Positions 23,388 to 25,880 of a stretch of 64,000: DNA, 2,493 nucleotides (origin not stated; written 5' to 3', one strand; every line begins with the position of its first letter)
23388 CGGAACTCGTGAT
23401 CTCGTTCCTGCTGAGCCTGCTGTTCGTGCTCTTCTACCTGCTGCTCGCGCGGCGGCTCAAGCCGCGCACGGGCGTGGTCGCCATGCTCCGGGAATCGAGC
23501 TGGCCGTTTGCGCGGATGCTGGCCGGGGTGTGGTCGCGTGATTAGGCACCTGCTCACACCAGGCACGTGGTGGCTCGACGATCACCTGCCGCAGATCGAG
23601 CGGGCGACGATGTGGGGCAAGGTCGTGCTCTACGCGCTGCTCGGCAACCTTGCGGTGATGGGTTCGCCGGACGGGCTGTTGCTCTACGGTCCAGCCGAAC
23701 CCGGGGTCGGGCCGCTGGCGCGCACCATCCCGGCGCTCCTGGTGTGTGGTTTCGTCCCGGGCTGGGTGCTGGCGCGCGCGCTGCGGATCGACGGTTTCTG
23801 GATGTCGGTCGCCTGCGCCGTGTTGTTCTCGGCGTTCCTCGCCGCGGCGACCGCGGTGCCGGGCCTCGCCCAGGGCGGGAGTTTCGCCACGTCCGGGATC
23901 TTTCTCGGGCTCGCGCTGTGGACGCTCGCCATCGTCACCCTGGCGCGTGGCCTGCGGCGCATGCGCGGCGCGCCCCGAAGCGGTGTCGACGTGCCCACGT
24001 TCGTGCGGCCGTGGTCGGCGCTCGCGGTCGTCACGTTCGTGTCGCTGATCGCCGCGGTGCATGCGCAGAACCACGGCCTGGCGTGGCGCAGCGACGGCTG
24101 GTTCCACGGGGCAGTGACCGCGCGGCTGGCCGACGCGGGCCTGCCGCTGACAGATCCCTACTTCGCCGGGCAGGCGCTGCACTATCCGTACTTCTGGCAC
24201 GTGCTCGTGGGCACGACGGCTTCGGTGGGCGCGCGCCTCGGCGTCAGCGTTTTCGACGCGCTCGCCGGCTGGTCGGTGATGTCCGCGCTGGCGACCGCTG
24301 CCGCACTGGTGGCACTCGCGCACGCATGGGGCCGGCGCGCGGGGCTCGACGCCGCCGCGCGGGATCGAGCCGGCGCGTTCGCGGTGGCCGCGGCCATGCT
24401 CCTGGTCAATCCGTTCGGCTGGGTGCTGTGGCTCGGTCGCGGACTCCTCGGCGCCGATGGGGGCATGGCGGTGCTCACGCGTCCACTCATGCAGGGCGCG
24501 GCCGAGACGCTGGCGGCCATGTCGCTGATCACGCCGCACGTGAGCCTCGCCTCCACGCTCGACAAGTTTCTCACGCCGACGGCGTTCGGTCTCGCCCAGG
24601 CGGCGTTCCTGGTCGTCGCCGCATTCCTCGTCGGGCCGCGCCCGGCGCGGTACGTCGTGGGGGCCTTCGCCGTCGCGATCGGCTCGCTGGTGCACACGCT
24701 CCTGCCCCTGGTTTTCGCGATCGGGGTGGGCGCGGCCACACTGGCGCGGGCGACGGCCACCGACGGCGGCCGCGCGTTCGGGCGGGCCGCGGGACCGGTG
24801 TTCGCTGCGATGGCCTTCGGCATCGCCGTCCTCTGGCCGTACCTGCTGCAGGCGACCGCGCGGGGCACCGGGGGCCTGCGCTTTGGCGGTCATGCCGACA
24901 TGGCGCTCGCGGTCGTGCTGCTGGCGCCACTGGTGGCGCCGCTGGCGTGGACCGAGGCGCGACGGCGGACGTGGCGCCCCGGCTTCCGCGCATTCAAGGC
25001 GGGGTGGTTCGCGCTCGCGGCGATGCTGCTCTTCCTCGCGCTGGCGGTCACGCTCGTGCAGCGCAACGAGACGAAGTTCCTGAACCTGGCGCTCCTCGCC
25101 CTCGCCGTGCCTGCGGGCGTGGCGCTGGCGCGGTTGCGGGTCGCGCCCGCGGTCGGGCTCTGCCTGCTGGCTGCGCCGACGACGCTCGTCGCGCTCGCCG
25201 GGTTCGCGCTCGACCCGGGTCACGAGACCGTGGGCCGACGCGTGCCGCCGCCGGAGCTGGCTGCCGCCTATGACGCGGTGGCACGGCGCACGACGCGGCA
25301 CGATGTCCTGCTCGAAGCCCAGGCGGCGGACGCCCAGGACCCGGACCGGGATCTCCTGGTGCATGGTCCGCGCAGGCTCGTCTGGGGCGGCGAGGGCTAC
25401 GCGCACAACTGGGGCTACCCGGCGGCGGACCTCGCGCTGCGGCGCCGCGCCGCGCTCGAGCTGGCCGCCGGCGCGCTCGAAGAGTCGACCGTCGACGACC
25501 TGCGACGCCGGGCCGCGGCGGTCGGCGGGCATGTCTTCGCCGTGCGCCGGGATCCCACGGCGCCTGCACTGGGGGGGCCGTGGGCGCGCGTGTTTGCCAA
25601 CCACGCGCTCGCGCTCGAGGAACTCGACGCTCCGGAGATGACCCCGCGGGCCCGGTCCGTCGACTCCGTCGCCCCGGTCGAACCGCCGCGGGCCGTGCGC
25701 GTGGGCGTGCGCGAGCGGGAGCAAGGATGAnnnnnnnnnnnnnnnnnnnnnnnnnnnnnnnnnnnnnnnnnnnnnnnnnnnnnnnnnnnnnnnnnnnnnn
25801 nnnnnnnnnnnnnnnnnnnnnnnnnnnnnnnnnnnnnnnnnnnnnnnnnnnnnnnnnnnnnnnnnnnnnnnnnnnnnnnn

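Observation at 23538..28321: Three paralogous 690-860-aa polytopic membrane proteins sharing a conserved loop motif (unnamed family)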

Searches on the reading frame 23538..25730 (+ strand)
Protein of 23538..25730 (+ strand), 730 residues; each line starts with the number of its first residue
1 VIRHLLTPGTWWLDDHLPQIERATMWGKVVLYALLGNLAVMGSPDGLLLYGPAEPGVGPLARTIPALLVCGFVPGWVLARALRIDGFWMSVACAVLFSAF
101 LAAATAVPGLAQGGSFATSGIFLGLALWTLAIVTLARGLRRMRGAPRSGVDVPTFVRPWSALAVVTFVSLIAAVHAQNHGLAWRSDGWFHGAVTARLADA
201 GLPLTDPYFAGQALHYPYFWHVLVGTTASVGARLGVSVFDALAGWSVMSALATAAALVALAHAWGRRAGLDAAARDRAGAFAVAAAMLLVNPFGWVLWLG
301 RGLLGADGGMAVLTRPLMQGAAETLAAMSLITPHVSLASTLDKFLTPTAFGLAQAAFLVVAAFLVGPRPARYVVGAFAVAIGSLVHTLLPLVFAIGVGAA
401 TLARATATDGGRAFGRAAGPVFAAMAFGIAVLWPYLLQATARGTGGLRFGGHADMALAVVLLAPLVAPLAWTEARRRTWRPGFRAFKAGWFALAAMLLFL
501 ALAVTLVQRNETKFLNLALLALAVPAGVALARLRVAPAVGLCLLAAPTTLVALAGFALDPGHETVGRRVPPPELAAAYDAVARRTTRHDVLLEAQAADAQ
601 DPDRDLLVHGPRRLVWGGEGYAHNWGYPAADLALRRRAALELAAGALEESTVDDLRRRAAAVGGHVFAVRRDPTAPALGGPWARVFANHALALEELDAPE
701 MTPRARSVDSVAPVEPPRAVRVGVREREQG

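Call 7: search_protein_families(library=pfam, proteins=[window:23538-25730:+], max_evalue=1)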
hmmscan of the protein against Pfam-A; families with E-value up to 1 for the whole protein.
window:23538-25730:+ (730 aa): 0 families

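Call 8: search_protein_families(library=ncbifam, proteins=[window:23538-25730:+], max_evalue=1)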
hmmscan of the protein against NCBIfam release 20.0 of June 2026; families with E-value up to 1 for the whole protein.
window:23538-25730:+ (730 aa): 0 families

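Call 20: find_homologous_proteins(query=window:23538-25730:+)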
Query window:23538-25730:+ (730 aa): 8 proteins with E <= 0.001 among 8000 candidates.
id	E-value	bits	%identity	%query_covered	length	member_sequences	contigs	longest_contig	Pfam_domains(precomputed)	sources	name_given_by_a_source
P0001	0.0e+0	1437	96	97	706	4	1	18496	-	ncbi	-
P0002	0.0e+0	1308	84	100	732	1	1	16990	-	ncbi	-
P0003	9.1e-290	982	69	94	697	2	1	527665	-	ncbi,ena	-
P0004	7.2e-140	486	48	87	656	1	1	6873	-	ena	-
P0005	1.1e-133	466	49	87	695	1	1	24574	-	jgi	jgi:hypothetical protein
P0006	6.0e-124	433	49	41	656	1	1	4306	-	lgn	-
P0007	2.5e-22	97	31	77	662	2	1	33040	-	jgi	-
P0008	5.0e-17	80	30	76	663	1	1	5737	-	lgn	-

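Call 21: search_solved_structures(query=window:23538-25730:+, max_evalue=10)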
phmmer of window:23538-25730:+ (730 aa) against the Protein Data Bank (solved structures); distinct sequences matched with E-value up to 10: 0.

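Call 28: search_protein_families(library=pfam, proteins=[P0007, P0005], max_evalue=1)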
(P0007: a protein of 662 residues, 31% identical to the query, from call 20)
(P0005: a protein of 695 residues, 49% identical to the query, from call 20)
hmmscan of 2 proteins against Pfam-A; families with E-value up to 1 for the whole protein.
P0007 (662 aa): 2 families
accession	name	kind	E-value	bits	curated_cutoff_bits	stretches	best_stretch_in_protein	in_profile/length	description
PF20176.3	DUF6541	-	0.0016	17.2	29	1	295-396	232-342/646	Family of unknown function (DUF6541)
PF17394.7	KleE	-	0.0033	18.3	25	1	153-193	54-94/114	Uncharacterized KleE stable inheritance protein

P0005 (695 aa): 0 families

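Call 35: search_solved_structures(query=A1, max_evalue=10)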
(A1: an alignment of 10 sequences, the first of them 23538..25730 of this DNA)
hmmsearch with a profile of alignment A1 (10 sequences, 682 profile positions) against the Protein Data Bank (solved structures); distinct sequences matched with E-value up to 10: 2.
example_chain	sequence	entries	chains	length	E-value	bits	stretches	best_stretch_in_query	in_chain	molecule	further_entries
2qvb_A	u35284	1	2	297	1.2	10.4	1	217-268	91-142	Haloalkane dehalogenase 3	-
2o2h_A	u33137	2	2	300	1.2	10.4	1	217-268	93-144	Haloalkane dehalogenase 3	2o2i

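Call 36: find_encoding_contigs(protein=P0003, flank=10000, max_places=3)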
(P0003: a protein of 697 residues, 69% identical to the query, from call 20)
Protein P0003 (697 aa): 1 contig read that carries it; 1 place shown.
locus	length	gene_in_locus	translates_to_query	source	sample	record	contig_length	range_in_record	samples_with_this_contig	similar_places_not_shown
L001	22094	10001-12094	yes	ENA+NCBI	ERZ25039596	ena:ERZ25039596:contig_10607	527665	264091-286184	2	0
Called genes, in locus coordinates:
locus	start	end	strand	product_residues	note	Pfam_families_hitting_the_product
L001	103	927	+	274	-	-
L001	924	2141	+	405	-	PF01663:Phosphodiest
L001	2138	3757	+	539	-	PF01943:Polysacc_synt, PF13440:Polysacc_synt_3, PF03023:MurJ (weak), PF01554:MatE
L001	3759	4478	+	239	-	PF00535:Glycos_transf_2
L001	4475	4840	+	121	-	PF10066:DUF2304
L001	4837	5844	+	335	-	PF03706:LPG_synthase_TM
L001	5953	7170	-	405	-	PF00155:Aminotran_1_2, PF01041:DegT_DnrJ_EryC1, PF01212:Beta_elim_lyase (weak), PF01053:Cys_Met_Meta_PP (weak)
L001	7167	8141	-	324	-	PF01073:3Beta_HSD, PF01370:Epimerase, PF02719:Polysacc_synt_2, PF04321:RmlD_sub_bind, PF13460:NAD_binding_10, PF16363:GDP_Man_Dehyd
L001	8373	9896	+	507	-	PF01943:Polysacc_synt, PF13440:Polysacc_synt_3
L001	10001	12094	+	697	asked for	-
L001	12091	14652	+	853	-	-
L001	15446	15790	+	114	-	PF00534:Glycos_transf_1, PF13524:Glyco_trans_1_2 (weak), PF13692:Glyco_trans_1_4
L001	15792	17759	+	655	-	PF13522:GATase_6, PF13537:GATase_7, PF00733:Asn_synthase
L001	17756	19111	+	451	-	PF27533:CapK_C (weak)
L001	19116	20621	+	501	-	PF04015:DUF362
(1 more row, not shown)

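Call 37: find_encoding_contigs(protein=P0005, flank=10000, max_places=3)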
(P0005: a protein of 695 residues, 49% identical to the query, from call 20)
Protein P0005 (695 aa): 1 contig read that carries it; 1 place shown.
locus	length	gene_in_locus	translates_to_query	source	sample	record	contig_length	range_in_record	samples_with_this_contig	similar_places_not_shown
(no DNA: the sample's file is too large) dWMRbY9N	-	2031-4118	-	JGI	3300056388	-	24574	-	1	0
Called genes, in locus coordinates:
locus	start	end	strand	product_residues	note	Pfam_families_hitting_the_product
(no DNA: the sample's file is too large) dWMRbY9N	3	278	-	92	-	?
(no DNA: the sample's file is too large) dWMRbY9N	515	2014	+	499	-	PF01943:Polysacc_synt, PF13440:Polysacc_synt_3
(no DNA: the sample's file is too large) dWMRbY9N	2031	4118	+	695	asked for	-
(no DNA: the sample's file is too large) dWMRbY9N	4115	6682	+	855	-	-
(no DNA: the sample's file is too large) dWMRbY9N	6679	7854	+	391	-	PF13439:Glyco_transf_4, PF13579:Glyco_trans_4_4, PF00534:Glycos_transf_1, PF13692:Glyco_trans_1_4, PF13524:Glyco_trans_1_2 (weak)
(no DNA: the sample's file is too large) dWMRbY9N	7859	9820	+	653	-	PF13522:GATase_6, PF13537:GATase_7, PF12481:DUF3700 (faint), PF00733:Asn_synthase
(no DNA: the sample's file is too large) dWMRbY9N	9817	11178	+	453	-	PF27533:CapK_C (weak)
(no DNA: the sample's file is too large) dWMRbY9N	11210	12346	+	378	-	PF13439:Glyco_transf_4, PF13579:Glyco_trans_4_4, PF00534:Glycos_transf_1, PF13692:Glyco_trans_1_4, PF13524:Glyco_trans_1_2 (weak)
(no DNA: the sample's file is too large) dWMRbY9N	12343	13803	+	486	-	PF00501:AMP-binding (weak), PF27533:CapK_C (faint)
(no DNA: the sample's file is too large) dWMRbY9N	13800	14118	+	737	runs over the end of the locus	PF00107:ADH_zinc_N, PF02254:TrkA_N (weak), PF13602:ADH_zinc_N_2 (weak), PF01408:GFO_IDH_MocA, PF02894:GFO_IDH_MocA_C, PF22725:GFO_IDH_MocA_C3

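Call 39: search_protein_representatives(alignment_id=A1)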
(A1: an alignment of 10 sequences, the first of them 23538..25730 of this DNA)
Query: 10 sequences, 682 profile positions. Proteins with E-value up to 0.001 (for the whole library): 1030; up to 1e-10: 648; up to 1e-30: 241. The best 150 are listed.
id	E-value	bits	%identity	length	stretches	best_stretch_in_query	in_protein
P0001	2.0e-298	1007.8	-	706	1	2-680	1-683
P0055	1.6e-231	786.7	-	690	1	13-672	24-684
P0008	6.5e-208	708.7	-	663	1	1-671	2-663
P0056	5.2e-173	593.3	-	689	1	4-682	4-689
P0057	3.6e-163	560.8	-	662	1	1-671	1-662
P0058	6.2e-163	560.0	-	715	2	11-569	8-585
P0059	5.9e-162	556.8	-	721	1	5-669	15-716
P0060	7.8e-161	553.1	-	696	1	16-671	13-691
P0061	5.6e-138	477.5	-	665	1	10-669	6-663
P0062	5.3e-134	464.4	-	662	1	10-669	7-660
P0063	8.0e-131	453.9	-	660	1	18-670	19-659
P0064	8.4e-125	434.0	-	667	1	15-669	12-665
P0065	2.0e-124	432.8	-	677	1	18-669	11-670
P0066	2.2e-124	432.6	-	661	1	10-668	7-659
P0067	9.1e-124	430.6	-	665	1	13-669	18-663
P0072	3.2e-117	409.0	-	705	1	8-675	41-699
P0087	5.0e-97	342.2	-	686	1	13-677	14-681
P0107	7.4e-80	285.5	-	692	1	15-681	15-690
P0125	9.0e-70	252.2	-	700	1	14-670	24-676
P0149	8.2e-62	225.8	-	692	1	21-671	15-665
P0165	1.8e-57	211.5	-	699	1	10-668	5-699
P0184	4.6e-54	200.2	-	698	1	10-670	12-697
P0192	4.7e-53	196.9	-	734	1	17-671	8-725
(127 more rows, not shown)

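Call 42: search_protein_families(library=pfam, alignment_id=A3, max_evalue=0.01)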
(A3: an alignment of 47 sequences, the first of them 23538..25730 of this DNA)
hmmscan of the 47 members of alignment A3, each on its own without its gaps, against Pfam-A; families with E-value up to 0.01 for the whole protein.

A. member 1, window:23538-25730:+ (730 aa): 0 families

B. families by the number of members that match (of 47 scanned): 6 families
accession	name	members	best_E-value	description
PF10060.15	DUF2298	5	1.6e-06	Uncharacterized membrane protein (DUF2298)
PF20176.3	DUF6541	3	8.8e-05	Family of unknown function (DUF6541)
PF20604.3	DUF6798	3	0.0057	Domain of unknown function (DUF6798)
PF17159.10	MASE3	1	0.00054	Membrane-associated sensor domain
PF16594.10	ATP-synt_Z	1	0.0049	Putative AtpZ or ATP-synthase-associated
PF11992.13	TgpA_N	1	0.0053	TgpA N-terminal domain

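Call 43: predict_structure(alignment_id=A1)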
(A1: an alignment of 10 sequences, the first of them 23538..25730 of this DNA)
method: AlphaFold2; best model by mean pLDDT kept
length: 730 residues; sequences in the alignment: 10
mean_pLDDT: 69.0   pTM: 0.75
mean pLDDT of the five models: 69.0, 66.3, 63.9, 60.7, 58.1
residues with pLDDT >= 90: 53; 70-90: 338; 50-70: 228; < 50: 111
segments of 3 or more residues with pLDDT < 50: 1-14, 43-49, 140-155, 210-215, 331-338, 409-416, 443-445, 562-569, 611-614, 700-730
pLDDT, mean of each block of 10 residues (from residue 1): 39 49 55 59 46 56 80 83 81 89 74 64 66 58 37 60 90 80 59 57 54 54 79 77 88 93 89 92 86 78 71 79 73 48 76 86 61 70 68 67 59 48 61 58 52 71 76 79 78 84 72 83 92 92 86 79 45 75 75 69 55 52 63 81 85 85 83 78 86 78 31 30 28
secondary structure, 60 per line:
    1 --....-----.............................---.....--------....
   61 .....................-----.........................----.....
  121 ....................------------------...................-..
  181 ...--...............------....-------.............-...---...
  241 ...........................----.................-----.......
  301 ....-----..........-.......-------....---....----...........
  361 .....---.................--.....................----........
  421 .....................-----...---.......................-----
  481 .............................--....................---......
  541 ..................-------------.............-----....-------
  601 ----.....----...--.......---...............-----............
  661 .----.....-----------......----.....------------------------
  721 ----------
elements in order (helices of 4 or more, strands of 3 or more residues): H3-6 H12-40 H44-48 H57-81 H87-111 H116-140 H159-177 H179-183 H186-200 H207-210 H218-230 H238-267 H272-288 H294-304 H310-319 H321-327 H335-338 H342-345 H350-365 H369-385 H388-408 H413-441 E447-449 H453-475 H481-503 E504-506 H512-531 H535-558 H572-584 E590-593 H605-609 E614-616 H619-625 H629-643 H649-661 E666-670 E682-687 E692-696

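Call 60: find_encoding_contigs(protein=P0007, flank=10000, max_places=2)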
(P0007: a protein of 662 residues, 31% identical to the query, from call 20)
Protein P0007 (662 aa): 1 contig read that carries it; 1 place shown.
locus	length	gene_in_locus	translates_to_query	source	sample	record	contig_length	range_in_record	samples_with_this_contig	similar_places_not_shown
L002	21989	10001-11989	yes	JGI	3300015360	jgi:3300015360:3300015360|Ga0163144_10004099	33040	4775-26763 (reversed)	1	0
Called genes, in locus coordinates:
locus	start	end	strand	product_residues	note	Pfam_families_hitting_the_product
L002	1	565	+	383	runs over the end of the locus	PF01663:Phosphodiest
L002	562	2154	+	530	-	PF01943:Polysacc_synt, PF13440:Polysacc_synt_3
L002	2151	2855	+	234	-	PF00535:Glycos_transf_2, PF13641:Glyco_tranf_2_3 (weak)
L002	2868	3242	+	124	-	PF10066:DUF2304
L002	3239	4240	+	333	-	PF03706:LPG_synthase_TM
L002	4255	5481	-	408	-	PF00155:Aminotran_1_2 (weak), PF01041:DegT_DnrJ_EryC1, PF01053:Cys_Met_Meta_PP (weak), PF01212:Beta_elim_lyase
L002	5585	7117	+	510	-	PF01943:Polysacc_synt, PF13440:Polysacc_synt_3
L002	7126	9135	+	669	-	PF01073:3Beta_HSD, PF01370:Epimerase, PF02719:Polysacc_synt_2, PF04321:RmlD_sub_bind, PF05368:NmrA, PF07993:NAD_binding_4, PF13460:NAD_binding_10, PF16363:GDP_Man_Dehyd, +3 more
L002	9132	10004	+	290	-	-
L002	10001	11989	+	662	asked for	-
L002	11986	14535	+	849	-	-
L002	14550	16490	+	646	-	PF13522:GATase_6, PF13537:GATase_7, PF00733:Asn_synthase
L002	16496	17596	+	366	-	PF13439:Glyco_transf_4, PF13579:Glyco_trans_4_4, PF00534:Glycos_transf_1, PF13692:Glyco_trans_1_4, PF13524:Glyco_trans_1_2 (weak)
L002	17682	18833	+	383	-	PF13439:Glyco_transf_4, PF13579:Glyco_trans_4_4, PF00534:Glycos_transf_1, PF13692:Glyco_trans_1_4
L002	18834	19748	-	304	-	PF01522:Polysacc_deac_1, PF11959:DUF3473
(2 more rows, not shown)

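Call 76: find_related_loci(query=A1, collection=genome_contigs, flank=10000)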
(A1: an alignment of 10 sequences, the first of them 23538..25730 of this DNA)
Query A1 (730 aa) in genome_contigs; peptide patterns used: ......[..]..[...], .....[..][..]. (x = any residue, [..] = any of these).
116 stretches matched a pattern; 26 encode a relative of the query (tblastn E <= 1e-3); 26 distinct loci.
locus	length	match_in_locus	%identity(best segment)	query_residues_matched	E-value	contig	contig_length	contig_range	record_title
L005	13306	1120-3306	95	1-729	0e+0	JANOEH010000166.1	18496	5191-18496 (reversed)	MAG: Candidatus Eisenbacteria bacterium isolate SOY_65_metabat_360 SOY_65_k141_4050260, whole genome shotgun sequence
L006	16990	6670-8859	84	1-728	0e+0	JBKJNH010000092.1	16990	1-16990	MAG: Candidatus Eisenbacteria bacterium isolate ant_bin.365 S1Ck117_1248581_flag_1_multi_9.0791_len_16990, whole genome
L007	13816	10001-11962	39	64-685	2e-80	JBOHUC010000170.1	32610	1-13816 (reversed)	MAG: Candidatus Eiseniibacteriota bacterium isolate M3-S_metabat2.bin.149 k127_4120632, whole genome shotgun sequence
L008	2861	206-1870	32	146-712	2e-34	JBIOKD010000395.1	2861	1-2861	MAG: Candidatus Eisenbacteria bacterium isolate GcL4-3 k141_759584_length_2861_cov_17.7033, whole genome shotgun sequenc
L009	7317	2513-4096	35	147-677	3e-28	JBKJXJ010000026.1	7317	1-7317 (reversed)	MAG: Candidatus Eisenbacteria bacterium isolate swi_bin.170 k127_10517918, whole genome shotgun sequence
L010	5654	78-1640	31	158-688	2e-27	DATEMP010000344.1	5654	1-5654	MAG TPA_asm: Candidatus Eisenbacteria bacterium isolate SMAG_U8945 k141_1962548, whole genome shotgun sequence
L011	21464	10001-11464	31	159-651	7e-27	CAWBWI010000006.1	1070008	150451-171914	MAG: Candidatus Eisenbacteria bacterium isolate MFD09730.bin.2.41 genome assembly, contig: contig_48829, whole genome sh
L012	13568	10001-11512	33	158-671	6e-26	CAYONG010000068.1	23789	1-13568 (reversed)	MAG TPA_asm: uncultured bacterium isolate binchicken_co165_111 genome assembly, contig: k141_2592502, whole genome shotg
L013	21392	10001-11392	35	176-645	3e-23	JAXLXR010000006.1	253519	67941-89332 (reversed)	MAG: Candidatus Eisenbacteria bacterium isolate STL-EIS2 C1.162.fa-6, whole genome shotgun sequence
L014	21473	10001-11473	31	167-657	4e-23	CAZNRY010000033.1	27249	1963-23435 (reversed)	MAG TPA_asm: uncultured bacterium isolate SRP302447_co3_234 genome assembly, contig: NODE_4758_length_27249_cov_6.063507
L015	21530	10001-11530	33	148-649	1e-22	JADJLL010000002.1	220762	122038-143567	MAG: Candidatus Eisenbacteria bacterium isolate EsbW_18-Q3-R4-48_BAT3C.113 tig00007934-10-2213370, whole genome shotgun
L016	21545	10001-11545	32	158-680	5e-30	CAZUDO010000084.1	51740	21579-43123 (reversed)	MAG TPA_asm: uncultured Candidatus Binatia bacterium isolate binchicken_co165_346 genome assembly, contig: k141_1341307,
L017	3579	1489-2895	30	167-646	4e-20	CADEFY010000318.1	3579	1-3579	uncultured bacterium isolate Candidatus Eisenbacteria sp. RBC018 genome assembly, contig: MAG018_318, whole genome shotg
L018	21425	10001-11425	29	178-658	9e-19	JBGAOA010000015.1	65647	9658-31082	MAG: Candidatus Eisenbacteria bacterium isolate MAG_AAO_H10.72 AAOH10-72_opera_contig_1963, whole genome shotgun sequenc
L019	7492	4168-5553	29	184-655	6e-18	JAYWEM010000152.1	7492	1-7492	MAG: bacterium isolate GL97_UP_metabinner_3 GL97_UP_metabinner_3_151, whole genome shotgun sequence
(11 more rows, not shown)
